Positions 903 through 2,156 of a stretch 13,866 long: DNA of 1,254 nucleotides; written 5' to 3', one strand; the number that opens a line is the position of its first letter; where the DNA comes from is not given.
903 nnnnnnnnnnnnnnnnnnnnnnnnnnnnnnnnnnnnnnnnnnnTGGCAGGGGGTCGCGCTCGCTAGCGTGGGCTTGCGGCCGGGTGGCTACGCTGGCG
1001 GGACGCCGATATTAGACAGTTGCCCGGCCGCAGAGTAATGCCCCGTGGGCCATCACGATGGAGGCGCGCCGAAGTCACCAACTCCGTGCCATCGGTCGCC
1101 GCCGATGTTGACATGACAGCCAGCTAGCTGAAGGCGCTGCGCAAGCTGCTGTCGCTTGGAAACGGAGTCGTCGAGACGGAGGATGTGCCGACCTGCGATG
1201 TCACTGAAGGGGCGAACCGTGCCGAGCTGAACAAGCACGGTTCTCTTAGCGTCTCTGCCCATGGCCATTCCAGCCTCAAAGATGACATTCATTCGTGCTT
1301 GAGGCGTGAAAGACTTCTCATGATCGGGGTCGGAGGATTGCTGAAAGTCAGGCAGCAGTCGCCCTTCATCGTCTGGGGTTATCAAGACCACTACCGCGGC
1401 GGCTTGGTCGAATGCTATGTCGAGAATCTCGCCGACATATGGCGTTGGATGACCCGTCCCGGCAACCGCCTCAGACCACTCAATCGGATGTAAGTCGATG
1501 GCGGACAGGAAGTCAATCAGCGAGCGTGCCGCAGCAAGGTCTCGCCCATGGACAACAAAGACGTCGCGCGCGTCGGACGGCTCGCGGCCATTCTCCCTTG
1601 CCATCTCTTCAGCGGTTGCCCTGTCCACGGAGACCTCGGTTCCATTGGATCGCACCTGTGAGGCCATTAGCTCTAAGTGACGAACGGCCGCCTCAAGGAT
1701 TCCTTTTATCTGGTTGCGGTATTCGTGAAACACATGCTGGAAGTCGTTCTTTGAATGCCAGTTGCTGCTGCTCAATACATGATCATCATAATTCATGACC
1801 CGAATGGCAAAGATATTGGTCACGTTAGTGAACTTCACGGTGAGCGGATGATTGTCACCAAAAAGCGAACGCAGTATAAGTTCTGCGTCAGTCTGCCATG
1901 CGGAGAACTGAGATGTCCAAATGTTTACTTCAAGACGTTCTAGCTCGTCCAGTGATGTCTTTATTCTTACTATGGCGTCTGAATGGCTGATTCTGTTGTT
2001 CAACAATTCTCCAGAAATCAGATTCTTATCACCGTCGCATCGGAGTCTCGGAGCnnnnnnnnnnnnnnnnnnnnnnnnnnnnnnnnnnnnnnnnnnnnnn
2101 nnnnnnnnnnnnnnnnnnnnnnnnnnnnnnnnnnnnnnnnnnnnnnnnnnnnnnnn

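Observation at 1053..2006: Stand-alone TIR-like (Cap12/PycTIR-type) effector with an AT-rich orphan N-terminal domain, co-oriented with cas1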

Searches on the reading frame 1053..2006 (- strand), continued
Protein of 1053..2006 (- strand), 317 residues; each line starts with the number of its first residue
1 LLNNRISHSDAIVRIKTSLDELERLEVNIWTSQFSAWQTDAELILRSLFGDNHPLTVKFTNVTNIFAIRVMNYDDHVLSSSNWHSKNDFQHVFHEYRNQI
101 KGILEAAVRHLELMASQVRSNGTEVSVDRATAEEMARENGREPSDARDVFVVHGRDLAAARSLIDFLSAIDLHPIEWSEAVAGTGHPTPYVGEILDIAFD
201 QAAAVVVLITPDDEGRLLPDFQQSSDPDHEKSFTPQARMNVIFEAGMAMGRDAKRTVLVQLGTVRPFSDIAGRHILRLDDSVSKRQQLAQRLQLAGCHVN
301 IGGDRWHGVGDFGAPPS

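Call 86: find_encoding_contigs(protein=P0002, flank=3000, max_places=3)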
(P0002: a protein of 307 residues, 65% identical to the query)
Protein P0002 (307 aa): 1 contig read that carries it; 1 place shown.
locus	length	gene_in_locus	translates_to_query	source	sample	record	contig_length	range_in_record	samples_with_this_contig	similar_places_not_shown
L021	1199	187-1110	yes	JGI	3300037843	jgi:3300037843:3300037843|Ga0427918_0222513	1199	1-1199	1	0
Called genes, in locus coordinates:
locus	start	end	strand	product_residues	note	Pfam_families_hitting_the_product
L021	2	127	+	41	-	?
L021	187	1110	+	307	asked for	PF10137:CAP12-PCTIR_TIR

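Call 88: search_protein_families(library=padloc, proteins=[P0002, P0017, P0022, P0006, P0014, P0050], max_evalue=0.001)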
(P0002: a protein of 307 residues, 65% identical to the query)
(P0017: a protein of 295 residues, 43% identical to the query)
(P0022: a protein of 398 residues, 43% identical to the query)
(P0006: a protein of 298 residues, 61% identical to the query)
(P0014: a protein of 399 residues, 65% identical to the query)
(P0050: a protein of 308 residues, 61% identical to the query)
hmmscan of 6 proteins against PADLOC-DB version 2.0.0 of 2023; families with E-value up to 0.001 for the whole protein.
P0002 (307 aa): 9 families
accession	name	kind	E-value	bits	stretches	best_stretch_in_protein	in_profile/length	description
PDLC05005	PDC-S35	-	1.1e-24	85.6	1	7-293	7-259/264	-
PDLC05004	PDC-S35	-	7.1e-16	56.6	1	98-293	80-261/265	-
PDLC05007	PDC-S35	-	2.6e-15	54.8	1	112-293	108-274/278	-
PDLC05003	PDC-S35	-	1.9e-13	48.5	1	105-293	59-237/245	-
PDLC05006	PDC-S35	-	1.1e-08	32.8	1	119-292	59-227/231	-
PDLC02371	PycTIR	-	2.6e-06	25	1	99-281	109-268/288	-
PDLC00729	Effector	-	0.00038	18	1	223-275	74-127/310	TIR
PDLC00732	Effector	-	0.00081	16.4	0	226-283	224-282/301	TIR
PDLC00731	Effector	-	0.00095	16.2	0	224-271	226-276/306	TIR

P0017 (295 aa): 8 families
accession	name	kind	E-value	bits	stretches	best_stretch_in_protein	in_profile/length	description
PDLC05005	PDC-S35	-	1.2e-34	118.2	1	6-277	3-259/264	-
PDLC05004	PDC-S35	-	6.1e-19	66.6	1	43-277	44-261/265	-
PDLC05007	PDC-S35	-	9.8e-18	62.8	1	84-278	103-275/278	-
PDLC05003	PDC-S35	-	1.8e-17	61.7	1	108-276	78-236/245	-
PDLC05006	PDC-S35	-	1.1e-15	55.6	1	107-277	67-228/231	-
PDLC02371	PycTIR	-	1.9e-06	25.5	1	124-265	153-268/288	-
PDLC00731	Effector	-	5.6e-05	20.2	1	145-254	178-275/306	TIR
PDLC00732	Effector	-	0.00025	18.1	1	162-251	188-268/301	TIR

P0022 (398 aa): 5 families
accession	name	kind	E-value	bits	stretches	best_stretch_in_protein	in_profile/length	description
PDLC05005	PDC-S35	-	6.4e-34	115.9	1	7-278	4-259/264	-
PDLC05004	PDC-S35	-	4.5e-15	54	1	73-278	72-261/265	-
PDLC05003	PDC-S35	-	1e-14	52.7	1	98-277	66-236/245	-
PDLC05007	PDC-S35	-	1.4e-13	49.2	1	90-278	103-274/278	-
PDLC05006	PDC-S35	-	1.4e-12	45.5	1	112-277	71-227/231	-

P0006 (298 aa): 8 families
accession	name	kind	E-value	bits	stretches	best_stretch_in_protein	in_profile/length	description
PDLC05007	PDC-S35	-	1.1e-23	82.3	1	15-285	17-275/278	-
PDLC05005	PDC-S35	-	4.9e-21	73.6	1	120-285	109-260/264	-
PDLC05004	PDC-S35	-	1e-16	59.3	1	100-284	89-261/265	-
PDLC05003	PDC-S35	-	1.9e-14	51.8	1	121-283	81-236/245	-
PDLC05006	PDC-S35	-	4.2e-13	47.2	1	123-285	76-229/231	-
PDLC02371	PycTIR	-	4.8e-07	27.4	1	127-273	149-269/288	-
PDLC00731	Effector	-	2.8e-05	21.3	1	130-274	155-286/306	TIR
PDLC00732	Effector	-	0.00063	16.8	1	208-277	214-285/301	TIR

P0014 (399 aa): 10 families
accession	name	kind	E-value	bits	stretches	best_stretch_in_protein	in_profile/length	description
PDLC05005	PDC-S35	-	3.1e-20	71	1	103-269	108-260/264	-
PDLC05007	PDC-S35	-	2.6e-16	58.1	1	96-269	116-275/278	-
PDLC05004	PDC-S35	-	9.3e-16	56.2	1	28-268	29-261/265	-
PDLC05003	PDC-S35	-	1.4e-12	45.7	1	103-267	79-236/245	-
PDLC05006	PDC-S35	-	4.4e-11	40.6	1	105-269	74-229/231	-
PDLC02371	PycTIR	-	1.6e-07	29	1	107-254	145-270/288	-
PDLC00731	Effector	-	2.6e-05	21.4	1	130-252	172-282/306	TIR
PDLC00733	Effector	-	0.00051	17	1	199-261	310-373/388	TIR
PDLC00732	Effector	-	0.00076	16.5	0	203-258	226-282/301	TIR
PDLC00729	Effector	-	0.00087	16.8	0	200-255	76-130/310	TIR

P0050 (308 aa): 8 families
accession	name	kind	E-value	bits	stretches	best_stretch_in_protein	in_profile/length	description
PDLC05007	PDC-S35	-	1.3e-21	75.5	1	3-294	2-275/278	-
PDLC05005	PDC-S35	-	2.4e-19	68.1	1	129-293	109-259/264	-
PDLC05004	PDC-S35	-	4.1e-16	57.4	1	1-293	1-261/265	-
PDLC05003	PDC-S35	-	2.3e-13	48.3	1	121-292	78-236/245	-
PDLC05006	PDC-S35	-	1e-11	42.7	1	123-293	67-228/231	-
PDLC02371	PycTIR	-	1.2e-08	32.7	1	130-282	143-269/288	-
PDLC00731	Effector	-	1.3e-05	22.3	1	138-282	154-285/306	TIR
PDLC00732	Effector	-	0.00011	19.3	1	185-285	195-284/301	TIR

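Call 93: fold_search(model_id=the predicted structure, library=viral)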
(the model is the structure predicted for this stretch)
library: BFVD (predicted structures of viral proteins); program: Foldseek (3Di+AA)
matches with E <= 10: 443; with E <= 0.001: 0
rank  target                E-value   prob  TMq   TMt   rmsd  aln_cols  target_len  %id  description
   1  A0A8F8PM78            2.2e-02  0.30  0.17  0.08  22.2       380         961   13  AAA-ATPase, SpoVK/Ycf46/Vps4 family [Clandestinovirus]
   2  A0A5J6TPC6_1          1.1e-01  0.97  0.25  0.09  10.1       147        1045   10  (no name in the UniProt tables at hand)
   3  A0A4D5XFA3            1.1e-01  0.15  0.16  0.10  20.0       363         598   10  ABC transporter [Mimivirus LCMiAC02]
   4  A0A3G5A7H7            1.5e-01  0.41  0.18  0.21  14.4       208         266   12  Uncharacterized protein [Hyperionvirus sp.]
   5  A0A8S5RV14            1.9e-01  0.13  0.18  0.15  18.0       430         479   10  DNA 5'-3' helicase [Siphoviridae sp. ctHip2]
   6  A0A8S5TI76            2.0e-01  0.63  0.21  0.33  12.7       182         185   10  Uncharacterized protein [Myoviridae sp. ctIty1]
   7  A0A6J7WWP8            2.0e-01  0.51  0.26  0.35  18.4       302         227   11  TtrR Response regulator [uncultured Caudovirales phage]
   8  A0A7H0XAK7            2.6e-01  0.38  0.20  0.37  13.9       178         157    7  (no name in the UniProt tables at hand)
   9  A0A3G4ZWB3            2.7e-01  0.16  0.14  0.19  15.9       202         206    6  Thioredoxin domain-containing protein [Faunusvirus sp.]
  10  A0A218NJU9            2.7e-01  0.08  0.13  0.05  23.8       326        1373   10  Putative non-structural protein (Fragment) [Picornavirales Q_sR_OV_025]
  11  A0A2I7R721            3.0e-01  0.06  0.11  0.08  22.5       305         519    9  (no name in the UniProt tables at hand)
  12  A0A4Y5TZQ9            3.6e-01  0.41  0.17  0.27  12.0       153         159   12  (no name in the UniProt tables at hand)
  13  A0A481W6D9            3.9e-01  0.51  0.25  0.21  21.9       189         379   16  Tail fiber protein [Fusobacterium phage Fnu1]
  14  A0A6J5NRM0            4.2e-01  0.06  0.14  0.09  15.9       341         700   12  AAA domain containing protein [uncultured Caudovirales phage]
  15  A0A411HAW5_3          4.6e-01  0.09  0.16  0.06  19.9       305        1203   13  (no name in the UniProt tables at hand)
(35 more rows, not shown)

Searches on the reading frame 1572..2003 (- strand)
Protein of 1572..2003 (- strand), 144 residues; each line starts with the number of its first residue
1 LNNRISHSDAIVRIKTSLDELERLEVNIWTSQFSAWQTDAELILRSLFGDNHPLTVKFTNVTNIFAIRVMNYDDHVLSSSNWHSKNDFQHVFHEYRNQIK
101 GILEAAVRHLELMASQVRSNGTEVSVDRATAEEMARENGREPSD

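Call 16: search_protein_representatives(protein=window:1572-2003:-)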
Query: 144 residues. Proteins with E-value up to 0.001 (for the whole library): 6; up to 1e-10: 1; up to 1e-30: 1. The best 6 are listed.
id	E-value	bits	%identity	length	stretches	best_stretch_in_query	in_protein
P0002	8.5e-41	155.4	58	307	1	7-126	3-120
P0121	2.2e-05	40.8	45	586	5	39-58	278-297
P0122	9.3e-05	38.8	42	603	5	37-65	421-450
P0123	3.7e-04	36.9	36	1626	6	39-65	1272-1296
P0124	5.0e-04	36.5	35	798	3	30-83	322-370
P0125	8.6e-04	35.7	47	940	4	37-64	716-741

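Call 46: predict_structure(alignment_id=A4)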
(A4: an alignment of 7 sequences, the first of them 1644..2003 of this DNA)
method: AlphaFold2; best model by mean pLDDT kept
length: 120 residues; sequences in the alignment: 7
mean_pLDDT: 86.2   pTM: 0.80
mean pLDDT of the five models: 86.2, 85.7, 85.7, 85.3, 81.9
residues with pLDDT >= 90: 69; 70-90: 33; 50-70: 16; < 50: 2
segments of 3 or more residues with pLDDT < 50: none
pLDDT, mean of each block of 10 residues (from residue 1): 74 96 76 90 96 97 88 65 79 93 97 83
secondary structure, 60 per line:
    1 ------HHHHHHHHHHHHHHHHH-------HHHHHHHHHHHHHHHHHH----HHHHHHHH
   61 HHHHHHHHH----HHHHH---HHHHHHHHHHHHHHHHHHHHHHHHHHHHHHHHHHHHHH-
elements in order: H7-23 H31-48 H53-69 H74-78 H82-119

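Call 59: fold_search(model_id=the predicted structure, library=pdb)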
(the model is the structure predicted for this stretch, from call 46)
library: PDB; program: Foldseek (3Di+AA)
matches with E <= 10: 304; with E <= 0.001: 0
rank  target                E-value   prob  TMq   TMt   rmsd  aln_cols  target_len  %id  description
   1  3tj6_A                3.1e-01  0.90  0.50  0.28   5.6       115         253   14  human vinculin head domain (Vh1, residues 1-258) in complex with the vinculin binding site of the surface cell antigen (released 2011-09-07)
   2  9min_D                3.9e-01  0.84  0.45  0.43   5.8       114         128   15  Structure of a designed minibinder to NYESO1-A*02:01 (released 2025-08-06)
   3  3s90_B                4.1e-01  0.94  0.55  0.30   5.2       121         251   15  Human vinculin head domain Vh1 (residues 1-252) in complex with murine talin (VBS33; residues 1512-1546) (released 2011-06-22)
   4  7bww_C                4.1e-01  0.63  0.33  0.43   7.0        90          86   16  Structure of the engineered metallo-Diels-Alderase DA7 W16S (released 2021-04-21)
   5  2lk4_MODEL_1_A        4.1e-01  0.54  0.36  0.33   7.3       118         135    8  Structural and mechanistic insights into the interaction between PAT Pyk2 and Paxillin LD motif (released 2012-10-10)
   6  6egc                  4.8e-01  0.41  0.36  0.31   8.1       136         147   10  Single-chain version of 2L4HC2_23 (PDB 5J0K) (released 2019-05-29)
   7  3s90_A                5.9e-01  0.90  0.55  0.30   5.1       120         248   14  Human vinculin head domain Vh1 (residues 1-252) in complex with murine talin (VBS33; residues 1512-1546) (released 2011-06-22)
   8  7bww_A                7.0e-01  0.47  0.33  0.42   7.2        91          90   16  Structure of the engineered metallo-Diels-Alderase DA7 W16S (released 2021-04-21)
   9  4r32_A                7.8e-01  0.35  0.37  0.35   7.6       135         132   15  Crystal Structure Analysis of Pyk2 and Paxillin LD motifs (released 2014-09-17)
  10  4m70_A                8.2e-01  0.57  0.42  0.45   7.7       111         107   10  Crystal structure of potato Rx-CC domain in complex with RanGAP2-WPP domain (released 2013-11-13)
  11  8bsb_B                9.1e-01  0.28  0.34  0.28   9.1       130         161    9  Vc1313-LBD bound to D-lysine (released 2023-06-07)
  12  7bww_B                9.6e-01  0.38  0.34  0.44   7.2        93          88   17  Structure of the engineered metallo-Diels-Alderase DA7 W16S (released 2021-04-21)
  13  3gi7_A                9.6e-01  0.16  0.26  0.29  14.4       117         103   14  Crystal structure of a duf1311 family protein (pp0307) from pseudomonas putida kt2440 at 1.85 A resolution (released 2009-03-31)
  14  1t01_A                1.0e+00  0.80  0.55  0.30   5.0       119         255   13  Vinculin complexed with the VBS1 helix from talin (released 2004-08-24)
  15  1zvz_A                1.1e+00  0.82  0.56  0.31   4.7       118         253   12  Vinculin Head (0-258) in Complex with the Talin Rod Residue 820-844 (released 2005-09-20)
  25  1ow6_B                1.4e+00  0.30  0.40  0.36   6.7       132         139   11  Paxillin LD4 motif bound to the Focal Adhesion Targeting (FAT) domain of the Focal Adhesion Kinase (released 2003-10-21)
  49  1orj_A                2.3e+00  0.14  0.30  0.29   7.7       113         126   12  FLAGELLAR EXPORT CHAPERONE (released 2003-09-16)
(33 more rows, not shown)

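Call 83: search_protein_families(library=pfam, proteins=[window:1572-2003:-, P0121, P0122, P0124], max_evalue=1)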
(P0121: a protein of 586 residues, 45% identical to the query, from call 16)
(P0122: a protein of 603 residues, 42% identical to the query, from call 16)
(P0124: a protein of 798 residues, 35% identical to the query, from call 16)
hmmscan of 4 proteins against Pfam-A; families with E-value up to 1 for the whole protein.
window:1572-2003:- (144 aa): 1 family
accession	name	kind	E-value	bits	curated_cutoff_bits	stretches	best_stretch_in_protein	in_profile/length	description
PF09363.15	XFP_C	-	0.016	15.1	23.4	1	53-122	63-136/202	XFP C-terminal domain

P0121 (586 aa): 24 families
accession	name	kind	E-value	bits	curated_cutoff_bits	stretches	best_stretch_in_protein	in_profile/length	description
PF13424.12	TPR_12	-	4e-61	203.6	30.1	6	253-326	3-76/77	Tetratricopeptide repeat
PF13374.12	TPR_10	-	2e-47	158.4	27.5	7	294-335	1-42/42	Tetratricopeptide repeat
PF13181.12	TPR_8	-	3.1e-27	92.8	25.7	5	341-369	5-33/34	Tetratricopeptide repeat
PF00515.34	TPR_1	-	1.8e-24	84.9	27.8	5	341-368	5-32/34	Tetratricopeptide repeat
PF07719.23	TPR_2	-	3e-24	83.5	27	5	299-322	5-28/34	Tetratricopeptide repeat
PF17874.7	TPR_MalT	-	2.5e-22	80.1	45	3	289-451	34-191/336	MalT-like TPR region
PF24885.1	TPR_NPHP3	-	1.9e-21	77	100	4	292-408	96-212/239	Nephrocystin-3 TPR domain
PF13414.12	TPR_11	-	1.4e-19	69.9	26.8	2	344-369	1-26/42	TPR repeat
PF13176.12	TPR_7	-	8e-10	38.5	27.9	0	299-321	3-27/36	Tetratricopeptide repeat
PF13432.12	TPR_16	-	1.6e-07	32.1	32.7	2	301-369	3-63/65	Tetratricopeptide repeat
PF13428.12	TPR_14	-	5.1e-06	27.1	23.5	0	302-323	8-29/44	Tetratricopeptide repeat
PF23774.1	TPR_GEMI5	-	8.6e-05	22.6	33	0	274-325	110-161/209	GEMI5 TPR domain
PF14357.11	DUF4404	-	0.00015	22.8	27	0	283-306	56-79/83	Domain of unknown function (DUF4404)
PF20308.4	TPR-S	-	0.00016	22.7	27.6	1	249-371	16-93/102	Tetratricopeptide Repeats-Sensor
PF04212.24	MIT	-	0.0051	17.3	30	0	518-538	17-37/66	MIT (microtubule interacting and transport) domain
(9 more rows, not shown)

P0122 (603 aa): 31 families (the best 25 are shown)
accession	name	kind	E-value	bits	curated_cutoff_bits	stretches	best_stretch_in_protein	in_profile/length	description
PF13424.12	TPR_12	-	7.6e-74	244.4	30.1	5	401-471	6-76/77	Tetratricopeptide repeat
PF13374.12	TPR_10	-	1.5e-37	126.9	27.5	6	482-522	2-42/42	Tetratricopeptide repeat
PF07719.23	TPR_2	-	4.2e-31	104.9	27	5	315-344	2-31/34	Tetratricopeptide repeat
PF00515.34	TPR_1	-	5.8e-31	105.5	27.8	5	315-344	2-31/34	Tetratricopeptide repeat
PF13181.12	TPR_8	-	1.1e-22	78.6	25.7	5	315-345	2-32/34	Tetratricopeptide repeat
PF13414.12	TPR_11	-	1.6e-22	79.3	26.8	6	447-471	1-25/42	TPR repeat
PF13432.12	TPR_16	-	7.3e-16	58.7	32.7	5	295-345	12-62/65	Tetratricopeptide repeat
PF24885.1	TPR_NPHP3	-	1e-15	58.2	100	3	438-563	97-220/239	Nephrocystin-3 TPR domain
PF13176.12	TPR_7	-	1.6e-13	50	27.9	3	486-507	3-24/36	Tetratricopeptide repeat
PF17874.7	TPR_MalT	-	1e-12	48.5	45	3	289-382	10-106/336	MalT-like TPR region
PF13431.12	TPR_17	-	8.1e-10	38.6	24.4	1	307-334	6-33/34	Tetratricopeptide repeat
PF07721.20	TPR_4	-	1.2e-09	38.3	27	1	320-339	7-26/26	Tetratricopeptide repeat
PF13428.12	TPR_14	-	7.3e-09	35.9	23.5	0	489-510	8-29/44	Tetratricopeptide repeat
PF13174.12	TPR_6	-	3.4e-07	30.9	26.3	0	487-507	5-25/33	Tetratricopeptide repeat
PF22116.1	DUF6944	-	9e-06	25.5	32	1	362-555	5-165/167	Family of unknown function (DUF6944)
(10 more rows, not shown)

P0124 (798 aa): 6 families
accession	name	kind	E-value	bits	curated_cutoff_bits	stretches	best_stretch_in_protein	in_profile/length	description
PF00241.25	Cofilin_ADF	-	3.7e-12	46.5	22.4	0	454-496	65-108/125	Cofilin/tropomyosin-type actin-binding protein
PF10087.14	DUF2325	-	1.4e-05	25.6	33.6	0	60-90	2-32/94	Uncharacterized protein conserved in bacteria (DUF2325)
PF19797.4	DUF6281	-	0.0022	18.5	28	0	653-685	51-83/100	Family of unknown function (DUF6281)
PF16277.11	DUF4926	-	0.012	15.4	29.1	0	612-632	24-44/57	Domain of unknown function (DUF4926)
PF22186.1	HI1480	-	0.021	15.4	24.5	0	65-113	16-64/144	Hypothetical protein HI1480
PF02443.22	Circo_capsid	-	0.15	12.7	36.2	0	474-549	41-114/224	Circovirus capsid protein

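Call 88: search_protein_families(library=padloc, proteins=[window:1572-2003:-], max_evalue=0.001)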
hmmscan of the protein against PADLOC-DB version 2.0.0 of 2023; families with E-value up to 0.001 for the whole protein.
window:1572-2003:- (144 aa): 1 family
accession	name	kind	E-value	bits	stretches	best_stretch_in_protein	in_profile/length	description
PDLC05005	PDC-S35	-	1.8e-07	29.1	1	8-118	4-103/264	-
